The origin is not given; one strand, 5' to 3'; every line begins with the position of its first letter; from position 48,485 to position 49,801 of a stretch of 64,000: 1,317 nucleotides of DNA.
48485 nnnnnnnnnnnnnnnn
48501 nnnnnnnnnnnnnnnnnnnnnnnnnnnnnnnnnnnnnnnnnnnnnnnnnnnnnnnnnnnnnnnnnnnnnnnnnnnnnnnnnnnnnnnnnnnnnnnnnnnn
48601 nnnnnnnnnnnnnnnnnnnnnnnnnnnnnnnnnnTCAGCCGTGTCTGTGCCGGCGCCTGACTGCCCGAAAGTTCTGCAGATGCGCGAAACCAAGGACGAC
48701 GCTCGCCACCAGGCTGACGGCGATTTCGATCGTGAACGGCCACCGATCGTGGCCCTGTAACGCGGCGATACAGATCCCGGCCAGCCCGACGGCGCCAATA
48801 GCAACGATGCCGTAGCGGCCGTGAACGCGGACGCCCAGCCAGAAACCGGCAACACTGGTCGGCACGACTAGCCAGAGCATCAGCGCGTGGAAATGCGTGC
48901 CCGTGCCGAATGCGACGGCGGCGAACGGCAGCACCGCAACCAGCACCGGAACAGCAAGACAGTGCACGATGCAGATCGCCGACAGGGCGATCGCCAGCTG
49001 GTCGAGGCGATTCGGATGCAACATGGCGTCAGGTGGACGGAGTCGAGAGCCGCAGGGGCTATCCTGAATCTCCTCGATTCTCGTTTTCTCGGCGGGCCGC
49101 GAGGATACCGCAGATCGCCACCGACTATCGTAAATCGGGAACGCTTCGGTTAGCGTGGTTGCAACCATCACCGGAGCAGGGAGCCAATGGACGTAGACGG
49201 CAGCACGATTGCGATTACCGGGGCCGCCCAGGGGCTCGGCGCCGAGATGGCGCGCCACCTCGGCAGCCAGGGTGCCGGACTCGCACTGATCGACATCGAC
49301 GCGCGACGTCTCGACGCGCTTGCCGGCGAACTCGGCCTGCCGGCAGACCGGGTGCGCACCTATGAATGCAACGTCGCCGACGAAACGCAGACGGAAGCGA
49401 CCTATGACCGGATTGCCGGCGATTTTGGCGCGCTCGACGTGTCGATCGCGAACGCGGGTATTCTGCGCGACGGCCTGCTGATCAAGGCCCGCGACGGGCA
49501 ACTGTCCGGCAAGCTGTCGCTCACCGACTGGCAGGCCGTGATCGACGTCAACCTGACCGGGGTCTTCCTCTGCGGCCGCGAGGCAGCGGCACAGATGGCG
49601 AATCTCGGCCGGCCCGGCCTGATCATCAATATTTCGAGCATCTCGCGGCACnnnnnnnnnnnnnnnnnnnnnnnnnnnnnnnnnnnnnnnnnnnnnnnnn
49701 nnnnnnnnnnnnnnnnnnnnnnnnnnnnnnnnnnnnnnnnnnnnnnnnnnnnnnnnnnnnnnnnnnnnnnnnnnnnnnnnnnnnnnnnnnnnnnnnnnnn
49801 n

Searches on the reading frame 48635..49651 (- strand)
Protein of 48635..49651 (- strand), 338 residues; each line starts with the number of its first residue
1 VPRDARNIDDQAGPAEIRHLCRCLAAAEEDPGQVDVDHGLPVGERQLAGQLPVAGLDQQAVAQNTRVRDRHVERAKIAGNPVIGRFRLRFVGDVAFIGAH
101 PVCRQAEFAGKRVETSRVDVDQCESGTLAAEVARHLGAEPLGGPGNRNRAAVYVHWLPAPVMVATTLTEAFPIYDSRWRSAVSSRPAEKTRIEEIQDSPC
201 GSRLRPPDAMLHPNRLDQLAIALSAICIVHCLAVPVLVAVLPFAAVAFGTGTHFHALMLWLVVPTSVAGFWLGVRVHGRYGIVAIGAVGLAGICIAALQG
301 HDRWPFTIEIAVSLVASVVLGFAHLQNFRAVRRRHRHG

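Call 49: search_protein_families(library=pfam, proteins=[window:48635-49651:-], max_evalue=0.00001)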
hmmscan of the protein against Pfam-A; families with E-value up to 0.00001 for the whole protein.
window:48635-49651:- (338 aa): 1 family
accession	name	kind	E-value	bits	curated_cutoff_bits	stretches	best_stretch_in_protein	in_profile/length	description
PF03203.19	MerC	-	3.7e-20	72.9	27.6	1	217-329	1-108/108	MerC mercury resistance protein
